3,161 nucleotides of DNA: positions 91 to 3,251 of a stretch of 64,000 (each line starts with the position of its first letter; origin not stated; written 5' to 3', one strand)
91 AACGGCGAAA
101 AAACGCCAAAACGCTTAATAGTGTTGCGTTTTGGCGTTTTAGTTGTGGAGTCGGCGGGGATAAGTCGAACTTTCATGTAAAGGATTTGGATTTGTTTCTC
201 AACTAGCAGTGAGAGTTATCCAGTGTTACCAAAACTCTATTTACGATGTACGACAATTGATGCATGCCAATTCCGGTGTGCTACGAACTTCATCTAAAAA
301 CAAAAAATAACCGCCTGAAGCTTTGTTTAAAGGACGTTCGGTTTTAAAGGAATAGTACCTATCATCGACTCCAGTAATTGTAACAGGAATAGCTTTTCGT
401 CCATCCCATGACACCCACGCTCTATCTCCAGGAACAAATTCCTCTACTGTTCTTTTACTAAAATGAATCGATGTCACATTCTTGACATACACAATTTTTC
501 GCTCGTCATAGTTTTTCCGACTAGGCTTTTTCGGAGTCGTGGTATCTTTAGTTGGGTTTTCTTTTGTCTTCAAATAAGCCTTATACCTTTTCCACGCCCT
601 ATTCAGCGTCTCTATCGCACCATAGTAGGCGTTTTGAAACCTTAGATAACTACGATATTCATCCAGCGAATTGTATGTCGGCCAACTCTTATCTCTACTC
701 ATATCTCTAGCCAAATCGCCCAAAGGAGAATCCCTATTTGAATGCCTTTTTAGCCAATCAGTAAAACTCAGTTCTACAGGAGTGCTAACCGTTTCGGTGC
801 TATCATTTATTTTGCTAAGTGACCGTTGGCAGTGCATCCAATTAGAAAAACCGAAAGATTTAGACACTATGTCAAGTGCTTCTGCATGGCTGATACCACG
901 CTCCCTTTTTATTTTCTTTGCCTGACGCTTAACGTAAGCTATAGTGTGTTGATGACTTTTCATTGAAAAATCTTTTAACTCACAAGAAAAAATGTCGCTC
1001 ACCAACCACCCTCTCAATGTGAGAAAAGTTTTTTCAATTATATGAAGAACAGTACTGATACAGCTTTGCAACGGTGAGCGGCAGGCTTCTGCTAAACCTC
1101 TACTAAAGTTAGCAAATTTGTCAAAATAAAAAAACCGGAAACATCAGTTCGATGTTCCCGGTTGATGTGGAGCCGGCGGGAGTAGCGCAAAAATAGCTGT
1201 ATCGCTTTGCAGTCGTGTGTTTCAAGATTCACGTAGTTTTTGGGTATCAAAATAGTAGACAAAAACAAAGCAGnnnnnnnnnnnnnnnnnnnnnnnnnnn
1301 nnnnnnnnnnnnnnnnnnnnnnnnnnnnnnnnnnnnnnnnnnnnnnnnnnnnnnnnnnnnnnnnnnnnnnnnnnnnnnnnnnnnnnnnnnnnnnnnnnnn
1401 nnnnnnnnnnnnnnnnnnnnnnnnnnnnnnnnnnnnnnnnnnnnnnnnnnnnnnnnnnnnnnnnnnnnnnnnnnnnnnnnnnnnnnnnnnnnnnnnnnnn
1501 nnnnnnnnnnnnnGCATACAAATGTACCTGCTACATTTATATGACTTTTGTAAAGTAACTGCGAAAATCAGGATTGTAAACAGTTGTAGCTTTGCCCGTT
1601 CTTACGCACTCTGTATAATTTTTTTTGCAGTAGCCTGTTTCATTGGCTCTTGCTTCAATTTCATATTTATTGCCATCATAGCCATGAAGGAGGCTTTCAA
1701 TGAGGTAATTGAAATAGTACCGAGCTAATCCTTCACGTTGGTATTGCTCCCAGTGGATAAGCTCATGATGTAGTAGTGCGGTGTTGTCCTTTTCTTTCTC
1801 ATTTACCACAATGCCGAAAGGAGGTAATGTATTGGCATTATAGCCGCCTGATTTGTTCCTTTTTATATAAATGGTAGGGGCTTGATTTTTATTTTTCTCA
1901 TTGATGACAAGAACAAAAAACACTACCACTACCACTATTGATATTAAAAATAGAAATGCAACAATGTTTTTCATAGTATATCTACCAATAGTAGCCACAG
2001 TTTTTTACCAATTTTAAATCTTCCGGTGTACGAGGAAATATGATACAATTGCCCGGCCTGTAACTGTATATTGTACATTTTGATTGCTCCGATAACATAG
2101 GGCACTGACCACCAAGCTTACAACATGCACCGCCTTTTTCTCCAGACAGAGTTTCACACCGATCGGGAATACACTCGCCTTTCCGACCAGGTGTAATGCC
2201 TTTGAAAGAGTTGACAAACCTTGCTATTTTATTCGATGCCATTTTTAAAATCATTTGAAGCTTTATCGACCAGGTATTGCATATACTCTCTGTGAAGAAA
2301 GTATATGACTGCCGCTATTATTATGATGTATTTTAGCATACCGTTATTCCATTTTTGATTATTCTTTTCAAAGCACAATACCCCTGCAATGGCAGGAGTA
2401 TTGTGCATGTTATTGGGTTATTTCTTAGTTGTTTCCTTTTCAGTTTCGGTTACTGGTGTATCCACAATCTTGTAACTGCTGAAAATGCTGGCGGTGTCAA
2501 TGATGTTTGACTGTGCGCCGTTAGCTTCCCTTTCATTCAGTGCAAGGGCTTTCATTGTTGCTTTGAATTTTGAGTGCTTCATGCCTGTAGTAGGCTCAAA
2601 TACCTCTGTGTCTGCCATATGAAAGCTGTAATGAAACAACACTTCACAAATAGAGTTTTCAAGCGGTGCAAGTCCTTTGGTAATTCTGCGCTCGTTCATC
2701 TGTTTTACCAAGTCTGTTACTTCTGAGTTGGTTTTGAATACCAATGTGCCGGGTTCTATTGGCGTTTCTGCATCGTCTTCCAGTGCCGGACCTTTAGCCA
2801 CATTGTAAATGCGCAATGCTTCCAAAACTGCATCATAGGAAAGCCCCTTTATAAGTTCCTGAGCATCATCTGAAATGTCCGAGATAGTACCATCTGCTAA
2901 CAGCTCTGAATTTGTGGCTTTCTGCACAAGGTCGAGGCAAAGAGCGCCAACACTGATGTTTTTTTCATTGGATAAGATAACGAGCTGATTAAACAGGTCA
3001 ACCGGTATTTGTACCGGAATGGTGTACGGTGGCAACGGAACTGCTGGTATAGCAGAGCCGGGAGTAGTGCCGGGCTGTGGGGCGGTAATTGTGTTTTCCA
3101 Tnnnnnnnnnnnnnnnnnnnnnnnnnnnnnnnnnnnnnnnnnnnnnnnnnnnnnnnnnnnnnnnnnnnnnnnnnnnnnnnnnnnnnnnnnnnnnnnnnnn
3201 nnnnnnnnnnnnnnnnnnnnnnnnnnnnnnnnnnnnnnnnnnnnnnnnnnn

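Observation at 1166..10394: Candidate Bacteroidota phage satellite: a 9.2 kb int-repressor-xis-primase-ori island at ssrA with no packaging or conjugation genes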

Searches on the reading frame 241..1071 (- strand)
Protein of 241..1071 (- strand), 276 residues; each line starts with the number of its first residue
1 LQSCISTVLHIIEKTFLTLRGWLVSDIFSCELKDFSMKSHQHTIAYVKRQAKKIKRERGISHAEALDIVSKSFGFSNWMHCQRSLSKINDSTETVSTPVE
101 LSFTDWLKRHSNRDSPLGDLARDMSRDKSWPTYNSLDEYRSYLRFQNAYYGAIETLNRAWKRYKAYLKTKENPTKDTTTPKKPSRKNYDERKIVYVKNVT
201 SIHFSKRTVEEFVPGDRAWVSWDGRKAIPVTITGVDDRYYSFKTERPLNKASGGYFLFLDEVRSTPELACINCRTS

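Call 7: search_protein_families(library=pfam, max_evalue=0.01, proteins=[window:241-1071:-])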
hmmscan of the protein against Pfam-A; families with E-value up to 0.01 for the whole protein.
window:241-1071:- (276 aa): 2 families
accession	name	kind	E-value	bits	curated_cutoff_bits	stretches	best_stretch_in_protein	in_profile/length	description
PF06855.17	YozE_SAM_like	-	6.2e-13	49.2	25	1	102-164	1-65/66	YozE SAM-like fold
PF20066.5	Glyoxalase_8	-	0.00043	20.8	23.7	1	37-91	1-60/143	Glyoxalase superfamily protein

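Call 8: search_protein_families(library=phrogs, max_evalue=0.01, proteins=[window:241-1071:-])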
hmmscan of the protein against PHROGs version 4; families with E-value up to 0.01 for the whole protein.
window:241-1071:- (276 aa): 2 families
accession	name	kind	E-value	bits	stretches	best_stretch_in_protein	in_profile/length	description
phrog_8600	-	unknown function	4.8e-15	56.5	1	102-165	2-66/68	-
phrog_34070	-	unknown function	2.3e-05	25.6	1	25-85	73-132/136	-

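Call 9: search_protein_families(library=ncbifam, max_evalue=0.01, proteins=[window:241-1071:-])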
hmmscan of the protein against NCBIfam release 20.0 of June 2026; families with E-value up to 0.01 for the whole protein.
window:241-1071:- (276 aa): 2 families
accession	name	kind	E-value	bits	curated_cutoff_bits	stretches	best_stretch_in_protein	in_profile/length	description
NF004629.0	PRK05973.1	equivalog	2.6e-05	23.3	156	1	44-93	7-56/237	DNA helicase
NF010193.0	PRK13672.1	equivalog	0.0014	18.8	67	1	102-165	5-71/74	hypothetical protein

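Call 35: search_protein_families(library=padloc, max_evalue=0.1, proteins=[window:241-1071:-])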
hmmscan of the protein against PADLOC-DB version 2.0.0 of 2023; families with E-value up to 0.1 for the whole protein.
window:241-1071:- (276 aa): 0 families

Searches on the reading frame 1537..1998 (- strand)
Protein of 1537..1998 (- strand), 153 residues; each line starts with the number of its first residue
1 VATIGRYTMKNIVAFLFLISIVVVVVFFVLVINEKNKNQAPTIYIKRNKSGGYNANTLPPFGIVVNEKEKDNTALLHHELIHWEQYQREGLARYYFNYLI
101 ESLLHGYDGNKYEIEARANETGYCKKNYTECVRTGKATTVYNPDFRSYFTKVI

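Call 7: search_protein_families(library=pfam, max_evalue=0.01, proteins=[window:1537-1998:-])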
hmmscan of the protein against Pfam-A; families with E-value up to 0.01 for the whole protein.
window:1537-1998:- (153 aa): 0 families

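Call 8: search_protein_families(library=phrogs, max_evalue=0.01, proteins=[window:1537-1998:-])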
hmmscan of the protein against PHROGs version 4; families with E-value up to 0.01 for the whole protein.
window:1537-1998:- (153 aa): 2 families
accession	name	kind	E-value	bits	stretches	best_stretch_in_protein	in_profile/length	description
phrog_37302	-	unknown function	1e-07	33.3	1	64-118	40-94/98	-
phrog_15610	-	other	0.0016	19.5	1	47-105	8-63/105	protease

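Call 9: search_protein_families(library=ncbifam, max_evalue=0.01, proteins=[window:1537-1998:-])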
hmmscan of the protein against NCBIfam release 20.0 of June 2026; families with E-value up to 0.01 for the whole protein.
window:1537-1998:- (153 aa): 0 families

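Call 10: search_protein_families(library=pfam, max_evalue=1, proteins=[window:1537-1998:-])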
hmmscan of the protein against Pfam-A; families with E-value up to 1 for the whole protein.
window:1537-1998:- (153 aa): 3 families
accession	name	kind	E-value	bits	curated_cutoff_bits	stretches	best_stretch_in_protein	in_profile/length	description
PF06084.16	Cytomega_TRL10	-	0.098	13.1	20.2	1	5-42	54-90/149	Cytomegalovirus TRL10 protein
PF04277.18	OAD_gamma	-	0.15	13.2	27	1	13-43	13-43/76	Oxaloacetate decarboxylase, gamma chain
PF13699.11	eCIS_core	-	0.23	12.1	22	1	66-89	55-78/79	eCIS core domain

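Call 35: search_protein_families(library=padloc, max_evalue=0.1, proteins=[window:1537-1998:-])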
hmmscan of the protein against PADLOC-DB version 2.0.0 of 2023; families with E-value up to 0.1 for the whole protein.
window:1537-1998:- (153 aa): 0 families

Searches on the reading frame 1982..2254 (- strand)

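Call 10: search_protein_families(library=pfam, max_evalue=1, proteins=[window:1982-2254:-])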
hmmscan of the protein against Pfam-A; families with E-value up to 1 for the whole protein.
window:1982-2254:- (90 aa): 1 family
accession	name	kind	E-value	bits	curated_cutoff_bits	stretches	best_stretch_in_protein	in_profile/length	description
PF03692.20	CxxCxxCC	-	0.00057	21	23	1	45-82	40-80/85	Putative zinc- or iron-chelating domain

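Call 35: search_protein_families(library=padloc, max_evalue=0.1, proteins=[window:1982-2254:-])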
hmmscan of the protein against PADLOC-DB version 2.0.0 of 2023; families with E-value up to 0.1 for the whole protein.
window:1982-2254:- (90 aa): 0 families

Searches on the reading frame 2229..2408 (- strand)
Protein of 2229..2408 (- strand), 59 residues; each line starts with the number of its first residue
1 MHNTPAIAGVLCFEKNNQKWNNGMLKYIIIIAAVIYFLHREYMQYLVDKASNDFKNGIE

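Call 10: search_protein_families(library=pfam, max_evalue=1, proteins=[window:2229-2408:-])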
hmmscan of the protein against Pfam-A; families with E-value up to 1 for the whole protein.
window:2229-2408:- (59 aa): 1 family
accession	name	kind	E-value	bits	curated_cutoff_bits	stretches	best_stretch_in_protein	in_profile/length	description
PF12632.12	Vezatin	-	0.18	11.6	22.3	1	14-54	14-58/282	Mysoin-binding motif of peroxisomes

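Call 35: search_protein_families(library=padloc, max_evalue=0.1, proteins=[window:2229-2408:-])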
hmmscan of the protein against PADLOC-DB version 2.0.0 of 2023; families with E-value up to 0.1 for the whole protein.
window:2229-2408:- (59 aa): 0 families

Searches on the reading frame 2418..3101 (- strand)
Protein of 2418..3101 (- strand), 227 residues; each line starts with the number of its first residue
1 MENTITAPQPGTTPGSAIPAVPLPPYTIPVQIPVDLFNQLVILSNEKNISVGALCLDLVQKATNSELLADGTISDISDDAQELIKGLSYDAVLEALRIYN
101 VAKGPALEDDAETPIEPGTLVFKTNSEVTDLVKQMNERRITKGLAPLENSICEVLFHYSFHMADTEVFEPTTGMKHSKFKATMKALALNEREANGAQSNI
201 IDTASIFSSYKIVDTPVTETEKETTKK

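Call 7: search_protein_families(library=pfam, max_evalue=0.01, proteins=[window:2418-3101:-])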
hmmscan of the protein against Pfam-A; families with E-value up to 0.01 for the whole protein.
window:2418-3101:- (227 aa): 0 families

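Call 8: search_protein_families(library=phrogs, max_evalue=0.01, proteins=[window:2418-3101:-])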
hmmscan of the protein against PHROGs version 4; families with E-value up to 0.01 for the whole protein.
window:2418-3101:- (227 aa): 0 families

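Call 9: search_protein_families(library=ncbifam, max_evalue=0.01, proteins=[window:2418-3101:-])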
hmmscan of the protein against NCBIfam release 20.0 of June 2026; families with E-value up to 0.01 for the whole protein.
window:2418-3101:- (227 aa): 0 families

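Call 10: search_protein_families(library=pfam, max_evalue=1, proteins=[window:2418-3101:-])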
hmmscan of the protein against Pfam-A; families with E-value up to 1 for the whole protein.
window:2418-3101:- (227 aa): 0 families

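Call 35: search_protein_families(library=padloc, max_evalue=0.1, proteins=[window:2418-3101:-])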
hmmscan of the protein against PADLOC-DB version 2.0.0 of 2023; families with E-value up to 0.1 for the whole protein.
window:2418-3101:- (227 aa): 0 families

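Call 36: search_solved_structures(query=window:2418-3101:-, max_evalue=10)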
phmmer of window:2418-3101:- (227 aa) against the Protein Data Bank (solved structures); distinct sequences matched with E-value up to 10: 1.
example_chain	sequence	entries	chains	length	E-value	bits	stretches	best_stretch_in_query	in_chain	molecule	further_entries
6h3t_A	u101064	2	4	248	1.2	12.3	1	45-90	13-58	Envelopment polyprotein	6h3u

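Call 55: search_protein_representatives(protein=window:2418-3101:-)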
Query: 227 residues. Proteins with E-value up to 0.001 (for the whole library): 12; up to 1e-10: 10; up to 1e-30: 3. The best 12 are listed.
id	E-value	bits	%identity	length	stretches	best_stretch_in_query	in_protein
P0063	1.3e-142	489.1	100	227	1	1-227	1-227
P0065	2.1e-59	217.3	50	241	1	9-216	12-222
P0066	6.6e-52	192.8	50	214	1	25-218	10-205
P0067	5.7e-26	108.1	37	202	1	27-216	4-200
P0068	1.8e-23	100.0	31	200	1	27-217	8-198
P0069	1.7e-20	90.2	48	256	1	106-216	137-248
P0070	4.9e-20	88.7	35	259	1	39-216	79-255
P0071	5.8e-20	88.5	34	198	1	40-215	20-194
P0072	2.3e-15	73.4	31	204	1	36-213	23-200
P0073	3.3e-13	66.4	42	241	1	110-213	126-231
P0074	4.5e-10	56.2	32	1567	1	53-93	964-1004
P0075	2.7e-06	43.8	35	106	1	115-188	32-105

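Call 56: find_encoding_contigs(protein=P0065, flank=10000, max_places=3)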
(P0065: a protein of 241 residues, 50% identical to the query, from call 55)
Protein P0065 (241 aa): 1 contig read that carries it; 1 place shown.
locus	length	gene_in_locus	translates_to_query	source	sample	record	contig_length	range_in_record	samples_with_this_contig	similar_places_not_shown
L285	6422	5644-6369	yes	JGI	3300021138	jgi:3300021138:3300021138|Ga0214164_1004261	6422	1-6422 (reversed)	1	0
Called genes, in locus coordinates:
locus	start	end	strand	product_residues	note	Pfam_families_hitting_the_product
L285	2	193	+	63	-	?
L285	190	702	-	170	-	-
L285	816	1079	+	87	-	PF12728:HTH_17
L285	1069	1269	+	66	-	-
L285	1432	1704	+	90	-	-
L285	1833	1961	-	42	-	-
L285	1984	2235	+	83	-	-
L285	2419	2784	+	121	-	-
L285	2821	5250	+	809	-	PF19263:DUF5906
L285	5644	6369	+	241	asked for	-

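Call 60: find_encoding_contigs(protein=P0066, flank=10000, max_places=3)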
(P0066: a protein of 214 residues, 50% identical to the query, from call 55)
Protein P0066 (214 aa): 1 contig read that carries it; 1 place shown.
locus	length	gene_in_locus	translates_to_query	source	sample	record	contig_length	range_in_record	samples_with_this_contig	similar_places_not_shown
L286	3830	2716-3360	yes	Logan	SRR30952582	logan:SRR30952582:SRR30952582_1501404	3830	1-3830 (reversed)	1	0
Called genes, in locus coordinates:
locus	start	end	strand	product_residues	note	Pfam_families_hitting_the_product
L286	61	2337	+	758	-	PF19263:DUF5906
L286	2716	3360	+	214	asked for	-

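Call 61: find_encoding_contigs(protein=P0067, flank=10000, max_places=3)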
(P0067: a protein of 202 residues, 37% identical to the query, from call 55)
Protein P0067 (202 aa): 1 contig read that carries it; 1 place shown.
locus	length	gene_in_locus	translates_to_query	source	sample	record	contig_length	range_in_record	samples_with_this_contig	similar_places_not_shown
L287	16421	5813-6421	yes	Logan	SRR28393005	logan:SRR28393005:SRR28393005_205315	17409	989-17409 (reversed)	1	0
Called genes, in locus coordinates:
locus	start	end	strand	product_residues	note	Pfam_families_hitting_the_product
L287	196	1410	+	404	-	PF17293:Arm-DNA-bind_5, PF13102:Phage_int_SAM_5, PF00589:Phage_integrase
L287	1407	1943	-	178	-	PF13443:HTH_26 (weak)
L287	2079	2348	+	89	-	PF12728:HTH_17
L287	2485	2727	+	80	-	-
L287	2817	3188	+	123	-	-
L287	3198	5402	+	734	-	PF08800:BT4734-like_N, PF08707:PriCT_2, PF05272:VapE-like_dom, PF19263:DUF5906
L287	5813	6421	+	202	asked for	-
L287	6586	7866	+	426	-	-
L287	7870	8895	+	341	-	-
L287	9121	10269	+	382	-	PF13784:Fic_N, PF02661:Fic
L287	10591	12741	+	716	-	PF26696:PTL_trimer (weak)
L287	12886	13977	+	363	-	PF24681:Kelch_KLHDC2_KLHL20_DRC7 (weak)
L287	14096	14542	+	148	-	PF01814:Hemerythrin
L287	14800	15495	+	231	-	PF00072:Response_reg, PF00486:Trans_reg_C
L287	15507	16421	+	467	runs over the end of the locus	PF00672:HAMP (weak), PF00512:HisKA, PF02518:HATPase_c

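Call 62: find_encoding_contigs(protein=P0069, flank=10000, max_places=3)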
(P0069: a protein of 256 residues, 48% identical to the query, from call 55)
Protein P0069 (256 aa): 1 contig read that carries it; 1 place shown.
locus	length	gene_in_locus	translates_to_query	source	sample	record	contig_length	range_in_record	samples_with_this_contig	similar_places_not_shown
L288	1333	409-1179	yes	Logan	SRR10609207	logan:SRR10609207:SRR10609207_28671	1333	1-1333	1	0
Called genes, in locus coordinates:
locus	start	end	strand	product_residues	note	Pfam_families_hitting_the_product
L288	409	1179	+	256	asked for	PF21983:NikA-like (weak)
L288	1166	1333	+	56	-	?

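Call 63: find_encoding_contigs(protein=P0071, flank=10000, max_places=3)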
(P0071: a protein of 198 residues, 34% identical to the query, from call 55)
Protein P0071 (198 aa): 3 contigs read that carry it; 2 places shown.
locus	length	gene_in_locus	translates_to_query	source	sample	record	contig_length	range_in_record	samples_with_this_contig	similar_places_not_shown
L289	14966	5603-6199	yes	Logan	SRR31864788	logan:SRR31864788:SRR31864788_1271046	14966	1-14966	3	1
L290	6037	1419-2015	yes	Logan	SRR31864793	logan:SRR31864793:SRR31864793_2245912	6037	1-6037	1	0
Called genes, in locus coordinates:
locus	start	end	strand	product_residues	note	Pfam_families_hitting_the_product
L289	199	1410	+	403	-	PF17293:Arm-DNA-bind_5, PF13102:Phage_int_SAM_5, PF00589:Phage_integrase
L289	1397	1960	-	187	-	-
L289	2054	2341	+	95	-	PF12728:HTH_17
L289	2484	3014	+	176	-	-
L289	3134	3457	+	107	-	-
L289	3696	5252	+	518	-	PF01446:Rep_1 (faint)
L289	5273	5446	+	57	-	-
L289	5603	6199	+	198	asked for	-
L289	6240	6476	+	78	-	-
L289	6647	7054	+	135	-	-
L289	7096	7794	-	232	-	-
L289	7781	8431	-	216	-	PF02810:SEC-C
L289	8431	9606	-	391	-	-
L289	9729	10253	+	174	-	-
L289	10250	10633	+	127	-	-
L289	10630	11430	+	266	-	PF06114:Peptidase_M78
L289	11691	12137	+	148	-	PF01814:Hemerythrin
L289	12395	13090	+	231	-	PF00072:Response_reg, PF00486:Trans_reg_C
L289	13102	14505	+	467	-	PF00672:HAMP (weak), PF00512:HisKA, PF02518:HATPase_c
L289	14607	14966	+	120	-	?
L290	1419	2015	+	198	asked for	-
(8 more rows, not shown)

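Call 72: search_protein_families(library=phrogs, max_evalue=0.001, proteins=[L287:6586-7866:+, L287:7870-8895:+, L287:2817-3188:+, L289:3696-5252:+, L289:2484-3014:+, L289:7096-7794:-, L289:8431-9606:-, L289:9729-10253:+])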
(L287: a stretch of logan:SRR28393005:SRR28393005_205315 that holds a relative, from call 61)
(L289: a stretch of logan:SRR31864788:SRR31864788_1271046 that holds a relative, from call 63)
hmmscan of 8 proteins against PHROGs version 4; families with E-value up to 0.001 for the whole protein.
L287:6586-7866:+ (426 aa): 0 families

L287:7870-8895:+ (341 aa): 0 families

L287:2817-3188:+ (123 aa): 0 families

L289:3696-5252:+ (518 aa): 0 families

L289:2484-3014:+ (176 aa): 0 families

L289:7096-7794:- (232 aa): 0 families

L289:8431-9606:- (391 aa): 0 families

L289:9729-10253:+ (174 aa): 1 family
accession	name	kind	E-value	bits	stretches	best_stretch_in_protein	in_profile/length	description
phrog_1740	-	transcription regulation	1.5e-07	31.4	1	42-165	85-214/567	RNA polymerase sigma factor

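Call 73: search_protein_families(library=pfam, max_evalue=0.01, proteins=[L287:6586-7866:+, L287:7870-8895:+, L287:2817-3188:+, L289:3696-5252:+, L289:2484-3014:+, L289:7096-7794:-, L289:8431-9606:-, L289:9729-10253:+])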
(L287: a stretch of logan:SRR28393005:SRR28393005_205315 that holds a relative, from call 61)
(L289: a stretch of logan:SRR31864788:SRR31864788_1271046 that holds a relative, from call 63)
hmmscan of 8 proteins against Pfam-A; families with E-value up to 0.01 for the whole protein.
L287:6586-7866:+ (426 aa): 0 families

L287:7870-8895:+ (341 aa): 1 family
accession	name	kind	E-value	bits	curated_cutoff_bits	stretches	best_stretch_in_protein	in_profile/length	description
PF04242.18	DUF424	-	0.0086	16.8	25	0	111-149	20-59/92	Protein of unknown function (DUF424)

L287:2817-3188:+ (123 aa): 1 family
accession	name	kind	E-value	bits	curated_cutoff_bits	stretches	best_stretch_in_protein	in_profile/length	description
PF12385.14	Peptidase_C70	-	0.0021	18.4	19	1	23-89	57-119/141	Papain-like cysteine protease AvrRpt2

L289:3696-5252:+ (518 aa): 1 family
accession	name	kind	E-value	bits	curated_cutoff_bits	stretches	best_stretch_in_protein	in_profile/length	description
PF01446.23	Rep_1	-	1e-08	35.4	33.2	1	191-269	51-130/253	Replication protein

L289:2484-3014:+ (176 aa): 0 families

L289:7096-7794:- (232 aa): 0 families

L289:8431-9606:- (391 aa): 1 family
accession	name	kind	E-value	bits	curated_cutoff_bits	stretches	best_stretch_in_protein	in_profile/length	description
PF04724.18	Glyco_transf_17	-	0.0044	16.6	26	1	39-138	75-164/348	Glycosyltransferase family 17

L289:9729-10253:+ (174 aa): 1 family
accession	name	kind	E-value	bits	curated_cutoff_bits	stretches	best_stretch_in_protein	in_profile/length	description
PF08281.18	Sigma70_r4_2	-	0.0025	17.8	25.7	1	137-163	28-54/54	Sigma-70, region 4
